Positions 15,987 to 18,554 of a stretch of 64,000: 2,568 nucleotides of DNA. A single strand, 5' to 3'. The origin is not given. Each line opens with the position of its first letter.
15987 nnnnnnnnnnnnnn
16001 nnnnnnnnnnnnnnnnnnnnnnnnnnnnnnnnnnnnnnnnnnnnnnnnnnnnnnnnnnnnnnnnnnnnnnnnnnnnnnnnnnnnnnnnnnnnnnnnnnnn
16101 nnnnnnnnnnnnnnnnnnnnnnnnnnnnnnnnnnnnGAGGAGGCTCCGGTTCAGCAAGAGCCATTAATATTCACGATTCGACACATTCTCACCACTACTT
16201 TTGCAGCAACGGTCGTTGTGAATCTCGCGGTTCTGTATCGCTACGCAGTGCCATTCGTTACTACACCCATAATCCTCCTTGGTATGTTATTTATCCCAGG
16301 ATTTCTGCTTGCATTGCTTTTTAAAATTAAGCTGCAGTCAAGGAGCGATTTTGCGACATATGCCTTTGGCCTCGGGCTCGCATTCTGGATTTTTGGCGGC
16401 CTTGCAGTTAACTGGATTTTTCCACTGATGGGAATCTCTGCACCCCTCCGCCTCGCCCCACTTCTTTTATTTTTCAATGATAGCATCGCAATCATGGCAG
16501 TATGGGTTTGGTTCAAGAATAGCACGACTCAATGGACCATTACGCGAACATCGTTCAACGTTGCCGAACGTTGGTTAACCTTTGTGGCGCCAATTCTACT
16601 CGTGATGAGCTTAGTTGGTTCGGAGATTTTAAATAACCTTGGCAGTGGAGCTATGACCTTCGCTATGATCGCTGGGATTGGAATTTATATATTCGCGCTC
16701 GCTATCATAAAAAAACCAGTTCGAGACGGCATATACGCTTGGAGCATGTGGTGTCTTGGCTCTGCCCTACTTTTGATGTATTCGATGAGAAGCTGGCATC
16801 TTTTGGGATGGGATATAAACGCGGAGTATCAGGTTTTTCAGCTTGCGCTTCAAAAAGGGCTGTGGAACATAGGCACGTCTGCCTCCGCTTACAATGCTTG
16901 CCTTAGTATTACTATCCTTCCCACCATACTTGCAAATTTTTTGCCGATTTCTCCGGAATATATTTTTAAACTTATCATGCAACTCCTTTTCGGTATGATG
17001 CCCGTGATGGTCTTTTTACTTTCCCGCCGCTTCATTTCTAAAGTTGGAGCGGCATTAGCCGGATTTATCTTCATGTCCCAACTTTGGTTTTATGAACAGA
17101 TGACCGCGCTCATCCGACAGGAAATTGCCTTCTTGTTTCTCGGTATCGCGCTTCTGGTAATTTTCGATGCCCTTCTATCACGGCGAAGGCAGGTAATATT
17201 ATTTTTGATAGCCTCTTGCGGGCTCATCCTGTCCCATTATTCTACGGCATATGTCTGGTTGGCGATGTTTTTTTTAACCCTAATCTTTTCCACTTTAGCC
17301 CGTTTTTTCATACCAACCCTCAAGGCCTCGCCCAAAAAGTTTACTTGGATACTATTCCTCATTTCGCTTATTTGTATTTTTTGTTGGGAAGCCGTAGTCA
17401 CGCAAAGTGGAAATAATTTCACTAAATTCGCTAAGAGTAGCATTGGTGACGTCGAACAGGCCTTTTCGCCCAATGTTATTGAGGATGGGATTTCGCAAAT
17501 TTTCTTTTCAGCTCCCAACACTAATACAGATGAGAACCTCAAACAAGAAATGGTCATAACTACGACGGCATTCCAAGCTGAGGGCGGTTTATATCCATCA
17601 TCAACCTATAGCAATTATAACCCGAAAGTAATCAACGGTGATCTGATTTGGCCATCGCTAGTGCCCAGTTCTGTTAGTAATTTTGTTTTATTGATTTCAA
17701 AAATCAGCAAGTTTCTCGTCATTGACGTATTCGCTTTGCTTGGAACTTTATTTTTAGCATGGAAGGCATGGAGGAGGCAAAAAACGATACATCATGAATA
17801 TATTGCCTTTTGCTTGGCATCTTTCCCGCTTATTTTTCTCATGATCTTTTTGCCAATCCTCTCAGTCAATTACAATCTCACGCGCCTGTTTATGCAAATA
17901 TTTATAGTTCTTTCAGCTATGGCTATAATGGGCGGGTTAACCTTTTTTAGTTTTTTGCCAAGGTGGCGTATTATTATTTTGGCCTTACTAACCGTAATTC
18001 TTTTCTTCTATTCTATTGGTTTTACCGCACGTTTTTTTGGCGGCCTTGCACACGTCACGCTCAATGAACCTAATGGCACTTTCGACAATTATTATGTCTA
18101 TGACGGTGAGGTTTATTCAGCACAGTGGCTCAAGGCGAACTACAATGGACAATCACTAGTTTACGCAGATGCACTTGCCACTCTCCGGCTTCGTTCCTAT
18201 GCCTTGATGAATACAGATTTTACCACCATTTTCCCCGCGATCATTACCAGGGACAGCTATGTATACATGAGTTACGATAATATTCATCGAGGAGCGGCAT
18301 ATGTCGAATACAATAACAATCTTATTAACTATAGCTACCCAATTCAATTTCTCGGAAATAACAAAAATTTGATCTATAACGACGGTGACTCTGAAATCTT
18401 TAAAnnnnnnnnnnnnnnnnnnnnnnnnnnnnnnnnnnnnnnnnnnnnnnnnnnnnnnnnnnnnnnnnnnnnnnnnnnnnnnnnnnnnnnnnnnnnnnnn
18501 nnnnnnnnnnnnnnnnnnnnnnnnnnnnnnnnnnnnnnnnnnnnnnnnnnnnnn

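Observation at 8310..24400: AT-richer glycan-biosynthesis island embedded in a GC-rich backbone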

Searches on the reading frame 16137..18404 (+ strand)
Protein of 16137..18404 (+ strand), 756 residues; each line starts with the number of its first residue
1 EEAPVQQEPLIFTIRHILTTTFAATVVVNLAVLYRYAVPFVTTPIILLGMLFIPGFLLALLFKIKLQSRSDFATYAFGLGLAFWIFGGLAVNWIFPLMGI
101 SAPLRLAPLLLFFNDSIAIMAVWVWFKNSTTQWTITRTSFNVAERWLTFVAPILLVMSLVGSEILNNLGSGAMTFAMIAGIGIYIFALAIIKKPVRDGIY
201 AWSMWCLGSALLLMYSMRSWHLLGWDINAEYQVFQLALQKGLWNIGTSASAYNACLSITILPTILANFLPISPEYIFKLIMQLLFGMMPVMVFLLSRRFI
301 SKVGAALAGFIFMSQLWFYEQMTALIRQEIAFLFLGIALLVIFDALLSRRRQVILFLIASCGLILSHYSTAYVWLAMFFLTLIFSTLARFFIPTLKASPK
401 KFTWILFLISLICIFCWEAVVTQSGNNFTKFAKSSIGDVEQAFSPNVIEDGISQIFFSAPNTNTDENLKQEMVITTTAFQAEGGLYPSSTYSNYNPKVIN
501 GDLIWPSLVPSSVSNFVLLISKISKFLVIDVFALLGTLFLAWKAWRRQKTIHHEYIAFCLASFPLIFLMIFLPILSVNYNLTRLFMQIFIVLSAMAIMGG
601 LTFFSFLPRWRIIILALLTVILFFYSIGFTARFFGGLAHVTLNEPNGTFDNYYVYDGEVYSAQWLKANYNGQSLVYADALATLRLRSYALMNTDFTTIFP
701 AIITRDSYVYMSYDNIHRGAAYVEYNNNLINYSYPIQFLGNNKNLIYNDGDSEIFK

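Call 23: find_homologous_proteins(query=window:16137-18404:+, max_evalue=0.001)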
Query window:16137-18404:+ (756 aa): 692 proteins with E <= 0.001 among 8000 candidates; the best 120 are listed.
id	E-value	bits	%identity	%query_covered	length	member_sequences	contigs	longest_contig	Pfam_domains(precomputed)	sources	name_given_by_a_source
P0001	0.0e+0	1668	100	100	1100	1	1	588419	PF13632.13,PF10111.15,PF13641.13,PF09971.15,PF00535.33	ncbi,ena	-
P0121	3.5e-218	745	46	98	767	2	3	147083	PF09971.15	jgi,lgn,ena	-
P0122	1.2e-209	717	46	98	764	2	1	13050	PF09971.15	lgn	-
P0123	4.8e-195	668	44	96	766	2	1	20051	PF09971.15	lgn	-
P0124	2.0e-162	560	38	98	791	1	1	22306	PF09971.15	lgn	-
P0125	2.0e-156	541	40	95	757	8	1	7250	PF09971.15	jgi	jgi:uncharacterized membrane protein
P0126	1.1e-154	535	37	99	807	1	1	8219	PF09971.15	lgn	-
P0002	2.8e-154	533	38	98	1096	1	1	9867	PF10111.15,PF13641.13,PF09971.15,PF00535.33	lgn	-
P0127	1.6e-147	511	37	98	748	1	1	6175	PF09971.15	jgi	-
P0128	2.1e-146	507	37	95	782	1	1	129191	PF09971.15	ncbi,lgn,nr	ncbi:MAG: Protein of unknown function rane [Candidatus Parcubacteria bacterium]|nr:Protein of unknow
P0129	4.6e-146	506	39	95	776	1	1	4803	PF09971.15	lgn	-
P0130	2.0e-145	504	37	93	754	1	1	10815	PF09971.15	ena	-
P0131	2.0e-144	501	37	95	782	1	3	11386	PF09971.15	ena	-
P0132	1.1e-143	498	37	98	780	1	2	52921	PF09971.15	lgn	-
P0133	4.9e-142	493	38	93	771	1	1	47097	PF09971.15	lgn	-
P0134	1.2e-141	492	39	94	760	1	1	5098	PF09971.15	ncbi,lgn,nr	ncbi:MAG TPA: DUF2206 domain-containing protein [Candidatus Saccharimonadia bacterium]|nr:DUF2206 do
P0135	6.8e-140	486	36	96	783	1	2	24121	PF09971.15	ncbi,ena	ncbi:MAG: DUF2206 domain-containing protein [Patescibacteria group bacterium]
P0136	2.7e-139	484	37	94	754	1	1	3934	PF09971.15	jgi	jgi:uncharacterized membrane protein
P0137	7.9e-139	482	36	97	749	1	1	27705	PF09971.15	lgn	-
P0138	1.2e-137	478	36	98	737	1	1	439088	PF09971.15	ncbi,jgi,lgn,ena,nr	ncbi:MAG TPA: DUF2206 domain-containing protein [Candidatus Paceibacterota bacterium]|nr:DUF2206 dom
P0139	3.9e-137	477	36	95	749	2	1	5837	PF09971.15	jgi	jgi:uncharacterized membrane protein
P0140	3.2e-136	474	36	98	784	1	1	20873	PF09971.15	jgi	jgi:uncharacterized membrane protein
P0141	3.0e-135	471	36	93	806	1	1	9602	PF09971.15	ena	-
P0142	5.1e-134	466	35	98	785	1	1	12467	PF09971.15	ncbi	-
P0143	1.6e-132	462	34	97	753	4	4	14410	PF09971.15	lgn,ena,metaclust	metaclust:\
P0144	1.7e-132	461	37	95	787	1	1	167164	PF09971.15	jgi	jgi:uncharacterized membrane protein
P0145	6.5e-132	460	37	95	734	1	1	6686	PF09971.15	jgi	jgi:uncharacterized membrane protein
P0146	4.5e-131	457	36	93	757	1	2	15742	PF09971.15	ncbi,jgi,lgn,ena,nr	ncbi:DUF2206 domain-containing protein [Patescibacteria group bacterium]|nr:DUF2206 domain-containin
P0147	1.0e-130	456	35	93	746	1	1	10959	PF09971.15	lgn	-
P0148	1.4e-130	455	34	95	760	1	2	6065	PF09971.15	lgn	-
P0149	3.4e-130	454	35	94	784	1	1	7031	PF09971.15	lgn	-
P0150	3.7e-128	447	33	94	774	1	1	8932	PF09971.15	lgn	-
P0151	1.2e-127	445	36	93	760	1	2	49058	PF09971.15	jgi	-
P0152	1.8e-127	445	35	95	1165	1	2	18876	PF00534.27,PF09971.15,PF13524.13,PF13439.13,PF13692.13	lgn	-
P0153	6.0e-127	443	35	97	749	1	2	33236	PF09971.15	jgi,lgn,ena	-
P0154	1.8e-126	442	34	98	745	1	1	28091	PF09971.15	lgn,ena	-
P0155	3.3e-126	441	34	95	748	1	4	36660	PF09971.15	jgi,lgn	jgi:uncharacterized membrane protein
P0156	8.7e-125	436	37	91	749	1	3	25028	PF09971.15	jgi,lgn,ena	-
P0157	2.2e-124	435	34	95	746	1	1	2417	PF09971.15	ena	-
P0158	6.1e-124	433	35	93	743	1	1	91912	PF09971.15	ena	-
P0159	8.6e-124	433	36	93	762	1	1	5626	PF09971.15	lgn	-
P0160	1.0e-123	432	35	93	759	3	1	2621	PF09971.15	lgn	-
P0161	3.1e-122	428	33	95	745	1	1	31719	PF09971.15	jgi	jgi:uncharacterized membrane protein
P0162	3.5e-122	427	35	95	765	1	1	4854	PF09971.15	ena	-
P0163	2.3e-121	425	33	95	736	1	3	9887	PF09971.15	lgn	-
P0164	3.9e-118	414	34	94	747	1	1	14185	PF09971.15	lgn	-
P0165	9.1e-118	413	34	99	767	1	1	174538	PF09971.15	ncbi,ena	-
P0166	1.5e-117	412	33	96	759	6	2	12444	PF09971.15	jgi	jgi:uncharacterized membrane protein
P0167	3.3e-117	411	34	93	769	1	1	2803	PF09971.15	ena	-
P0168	3.7e-117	411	33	98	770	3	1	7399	PF09971.15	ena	-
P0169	4.3e-115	404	35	94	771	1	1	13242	PF09971.15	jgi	jgi:uncharacterized membrane protein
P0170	4.8e-114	400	34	93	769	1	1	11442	PF09971.15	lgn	-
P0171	4.9e-114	400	33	94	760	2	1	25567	PF09971.15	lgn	-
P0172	6.6e-114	400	39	42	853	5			PF09971.15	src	-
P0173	2.2e-113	398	34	97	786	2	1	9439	PF09971.15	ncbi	-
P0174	1.8e-111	392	34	98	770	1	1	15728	PF09971.15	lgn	-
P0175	2.1e-111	392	33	97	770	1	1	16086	PF09971.15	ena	-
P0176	2.3e-111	392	32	99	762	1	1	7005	PF09971.15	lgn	-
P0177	5.2e-111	390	34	97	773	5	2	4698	PF09971.15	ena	-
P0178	6.5e-111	390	34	93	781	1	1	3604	PF09971.15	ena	-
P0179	4.7e-110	387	33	97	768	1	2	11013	PF09971.15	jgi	jgi:uncharacterized membrane protein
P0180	5.0e-110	387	33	92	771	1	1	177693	PF09971.15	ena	-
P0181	1.4e-109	386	33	97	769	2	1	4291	PF09971.15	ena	-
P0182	1.9e-109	385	33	97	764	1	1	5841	PF09971.15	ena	-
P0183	2.3e-109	385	34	91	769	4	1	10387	PF09971.15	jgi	-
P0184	1.4e-108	382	33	97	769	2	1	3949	PF09971.15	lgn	-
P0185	1.7e-108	382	33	97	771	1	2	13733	PF09971.15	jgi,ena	-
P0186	6.2e-108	380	34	95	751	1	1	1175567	PF09971.15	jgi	jgi:uncharacterized membrane protein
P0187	1.4e-107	379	32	93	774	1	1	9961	PF09971.15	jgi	jgi:uncharacterized membrane protein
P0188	2.6e-107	378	33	97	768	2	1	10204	PF09971.15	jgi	jgi:uncharacterized membrane protein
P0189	5.4e-107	377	35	92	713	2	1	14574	PF09971.15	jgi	-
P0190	6.4e-107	377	35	91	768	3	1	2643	PF09971.15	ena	-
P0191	7.5e-107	377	33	97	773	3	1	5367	PF09971.15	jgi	jgi:uncharacterized membrane protein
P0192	1.0e-106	376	34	91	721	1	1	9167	PF09971.15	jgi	jgi:uncharacterized membrane protein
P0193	3.9e-106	374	34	93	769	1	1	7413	PF09971.15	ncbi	-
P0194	8.5e-106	373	33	97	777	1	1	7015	PF09971.15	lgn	-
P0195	9.5e-106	373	31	93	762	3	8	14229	PF09971.15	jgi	jgi:uncharacterized membrane protein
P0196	2.4e-105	372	32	98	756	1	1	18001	PF09971.15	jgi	jgi:uncharacterized membrane protein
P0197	3.7e-105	371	32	90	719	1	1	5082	PF09971.15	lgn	-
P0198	4.5e-105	371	33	97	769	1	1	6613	PF09971.15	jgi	jgi:uncharacterized membrane protein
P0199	1.6e-104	369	34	97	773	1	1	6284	PF09971.15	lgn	-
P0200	6.2e-104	367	33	94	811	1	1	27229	PF09971.15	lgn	-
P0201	6.3e-104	367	34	93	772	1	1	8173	PF09971.15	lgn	-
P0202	7.0e-104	367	34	90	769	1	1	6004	PF09971.15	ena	-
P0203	1.5e-103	366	33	97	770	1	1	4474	PF09971.15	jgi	-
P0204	4.0e-103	364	33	97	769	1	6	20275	PF09971.15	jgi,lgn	-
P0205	5.9e-103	364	34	90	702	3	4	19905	PF09971.15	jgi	jgi:uncharacterized membrane protein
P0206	9.4e-103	363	34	92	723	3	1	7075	PF09971.15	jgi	jgi:uncharacterized membrane protein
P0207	1.6e-102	362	31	94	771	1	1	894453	PF09971.15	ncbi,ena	-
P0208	2.2e-102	362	32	97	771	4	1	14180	PF09971.15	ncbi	-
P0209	2.6e-102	362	33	97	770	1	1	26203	PF09971.15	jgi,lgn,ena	-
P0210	5.5e-102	361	31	97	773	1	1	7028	PF09971.15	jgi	-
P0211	1.3e-101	359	31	98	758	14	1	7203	PF09971.15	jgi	-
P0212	1.4e-100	356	32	96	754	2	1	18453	PF09971.15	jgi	-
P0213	1.7e-100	356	32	93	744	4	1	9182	PF09971.15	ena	-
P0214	2.6e-100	355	31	95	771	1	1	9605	PF09971.15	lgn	-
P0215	7.7e-100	353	31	94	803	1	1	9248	PF09971.15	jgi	jgi:uncharacterized membrane protein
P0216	9.6e-100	353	35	79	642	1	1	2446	PF09971.15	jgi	jgi:uncharacterized membrane protein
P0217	1.0e-99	353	32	98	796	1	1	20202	PF09971.15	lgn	-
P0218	1.5e-99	353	32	93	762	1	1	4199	PF09971.15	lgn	-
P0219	2.0e-99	352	32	100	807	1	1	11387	PF09971.15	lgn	-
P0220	3.3e-99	351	33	92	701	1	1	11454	PF09971.15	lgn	-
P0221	5.3e-99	351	32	96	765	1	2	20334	PF09971.15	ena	-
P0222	1.5e-98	349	33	94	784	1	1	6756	PF09971.15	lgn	-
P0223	1.5e-98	349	31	93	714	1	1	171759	PF09971.15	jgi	jgi:uncharacterized membrane protein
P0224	2.0e-98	349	32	93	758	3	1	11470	PF09971.15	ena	-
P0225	2.8e-98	348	33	92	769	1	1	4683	PF09971.15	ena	-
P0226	1.1e-97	346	33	90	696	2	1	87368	PF09971.15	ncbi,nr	ncbi:MAG TPA: DUF2206 domain-containing protein [Candidatus Saccharimonadales bacterium]|nr:DUF2206 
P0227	5.7e-97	344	32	93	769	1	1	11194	PF09971.15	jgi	jgi:uncharacterized membrane protein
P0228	7.0e-97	344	31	96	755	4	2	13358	PF09971.15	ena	-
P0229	7.2e-97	344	31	97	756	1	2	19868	PF09971.15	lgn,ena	-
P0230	7.4e-97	344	32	93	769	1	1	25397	PF09971.15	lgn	-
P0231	1.6e-96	343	31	93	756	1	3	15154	PF09971.15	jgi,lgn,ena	-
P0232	1.9e-96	342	33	93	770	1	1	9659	PF09971.15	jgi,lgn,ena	-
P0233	2.2e-96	342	32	94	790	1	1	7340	PF09971.15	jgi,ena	-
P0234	3.8e-96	341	32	93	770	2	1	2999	PF09971.15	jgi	-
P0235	5.6e-96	341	33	95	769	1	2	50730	PF09971.15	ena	-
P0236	1.5e-95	339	31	100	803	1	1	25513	PF09971.15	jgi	jgi:uncharacterized membrane protein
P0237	1.5e-95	339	34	57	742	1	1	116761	PF09971.15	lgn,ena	-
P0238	2.2e-95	339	33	87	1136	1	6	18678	PF09971.15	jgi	jgi:uncharacterized membrane protein/photosystem II stability/assembly factor-like uncharacterized p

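Call 26: search_solved_structures(query=A2, max_evalue=10)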
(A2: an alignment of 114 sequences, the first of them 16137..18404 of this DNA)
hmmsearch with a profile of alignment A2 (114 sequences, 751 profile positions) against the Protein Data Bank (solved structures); distinct sequences matched with E-value up to 10: 1.
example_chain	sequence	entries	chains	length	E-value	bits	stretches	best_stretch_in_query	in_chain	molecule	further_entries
2uxq_A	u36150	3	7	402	1.4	10.2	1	486-576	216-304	ISOCITRATE DEHYDROGENASE NATIVE | ISOCITRATE DEHYDROGENASE | ISOCITRATE DEHYDROGENASE [NADP]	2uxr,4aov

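Call 28: find_encoding_contigs(protein=P0121, flank=10000, max_places=3)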
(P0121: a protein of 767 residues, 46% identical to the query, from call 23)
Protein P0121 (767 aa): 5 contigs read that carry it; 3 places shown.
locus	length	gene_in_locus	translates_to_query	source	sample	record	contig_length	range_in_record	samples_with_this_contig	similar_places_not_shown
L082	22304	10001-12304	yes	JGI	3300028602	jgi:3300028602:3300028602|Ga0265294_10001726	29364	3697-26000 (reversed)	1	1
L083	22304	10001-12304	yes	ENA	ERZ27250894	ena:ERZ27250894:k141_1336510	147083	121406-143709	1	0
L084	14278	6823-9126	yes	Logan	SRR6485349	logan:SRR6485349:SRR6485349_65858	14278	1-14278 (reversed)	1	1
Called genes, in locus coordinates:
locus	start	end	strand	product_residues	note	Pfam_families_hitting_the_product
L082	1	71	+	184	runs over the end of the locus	PF18306:LDcluster4, PF18171:LSDAT_prok (weak)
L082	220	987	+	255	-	-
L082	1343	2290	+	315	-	PF19799:DUF6282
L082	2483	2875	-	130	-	-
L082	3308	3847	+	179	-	-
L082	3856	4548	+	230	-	PF00535:Glycos_transf_2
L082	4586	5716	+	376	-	PF13439:Glyco_transf_4, PF13579:Glyco_trans_4_4, PF20706:GT4-conflict, PF00534:Glycos_transf_1, PF13692:Glyco_trans_1_4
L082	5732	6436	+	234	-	PF01522:Polysacc_deac_1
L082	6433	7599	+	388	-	PF13439:Glyco_transf_4, PF13477:Glyco_trans_4_2, PF13579:Glyco_trans_4_4, PF20706:GT4-conflict (weak), PF00534:Glycos_transf_1, PF13692:Glyco_trans_1_4, PF13524:Glyco_trans_1_2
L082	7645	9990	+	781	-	PF13439:Glyco_transf_4, PF13477:Glyco_trans_4_2 (faint), PF13579:Glyco_trans_4_4, PF00534:Glycos_transf_1, PF13692:Glyco_trans_1_4, PF13439:Glyco_transf_4, PF00534:Glycos_transf_1, PF13692:Glyco_trans_1_4, +1 more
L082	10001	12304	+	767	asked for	PF09971:DUF2206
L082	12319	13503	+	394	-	PF13439:Glyco_transf_4, PF13477:Glyco_trans_4_2 (faint), PF13579:Glyco_trans_4_4, PF20706:GT4-conflict, PF00534:Glycos_transf_1, PF13692:Glyco_trans_1_4, PF13524:Glyco_trans_1_2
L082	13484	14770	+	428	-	PF04230:PS_pyruv_trans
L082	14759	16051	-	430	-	PF01943:Polysacc_synt, PF13440:Polysacc_synt_3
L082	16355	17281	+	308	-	PF01073:3Beta_HSD, PF01370:Epimerase, PF02719:Polysacc_synt_2, PF04321:RmlD_sub_bind, PF13460:NAD_binding_10, PF16363:GDP_Man_Dehyd, PF07993:NAD_binding_4 (weak)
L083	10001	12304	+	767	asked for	PF09971:DUF2206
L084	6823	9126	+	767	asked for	PF09971:DUF2206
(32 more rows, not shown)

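Call 37: predict_structure(alignment_id=A2)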
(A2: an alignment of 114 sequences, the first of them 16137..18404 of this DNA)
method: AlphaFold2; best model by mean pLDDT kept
length: 756 residues; sequences in the alignment: 114
mean_pLDDT: 94.4   pTM: 0.94
mean pLDDT of the five models: 94.4, 93.8, 93.5, 92.9, 93.0
residues with pLDDT >= 90: 650; 70-90: 95; 50-70: 10; < 50: 1
segments of 3 or more residues with pLDDT < 50: none
pLDDT, mean of each block of 10 residues (from residue 1): 73 95 98 96 98 98 91 98 98 98 98 98 95 89 96 98 94 97 98 93 98 96 95 97 92 96 98 98 99 97 98 96 97 98 96 98 97 97 96 92 98 96 85 83 85 84 95 93 91 95 92 97 97 97 85 93 93 82 96 98 98 98 97 93 71 94 97 96 96 94 97 95 92 97 97 97
secondary structure, 60 per line:
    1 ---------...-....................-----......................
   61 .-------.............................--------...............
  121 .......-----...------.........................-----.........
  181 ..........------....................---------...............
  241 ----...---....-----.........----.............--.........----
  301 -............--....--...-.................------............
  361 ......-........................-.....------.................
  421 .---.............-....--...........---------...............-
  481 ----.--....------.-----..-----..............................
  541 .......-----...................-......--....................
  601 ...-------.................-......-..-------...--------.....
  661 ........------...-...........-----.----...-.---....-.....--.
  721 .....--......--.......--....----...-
elements in order (helices of 4 or more, strands of 3 or more residues): E10-12 H14-33 H39-61 H69-97 H106-127 E133-135 H142-166 H172-190 H197-216 H226-240 H251-254 H260-268 H273-285 H288-296 H302-313 H316-319 H326-342 H349-366 H368-391 H393-397 H404-421 H425-437 H439-442 H445-455 H465-479 H488-491 H511-547 H553-571 H573-578 H581-603 H611-627 H629-634 H656-668 E675-677 H679-689 E708-711 H713-717 E720-725 E728-733 H736-742 E745-748 E753-755
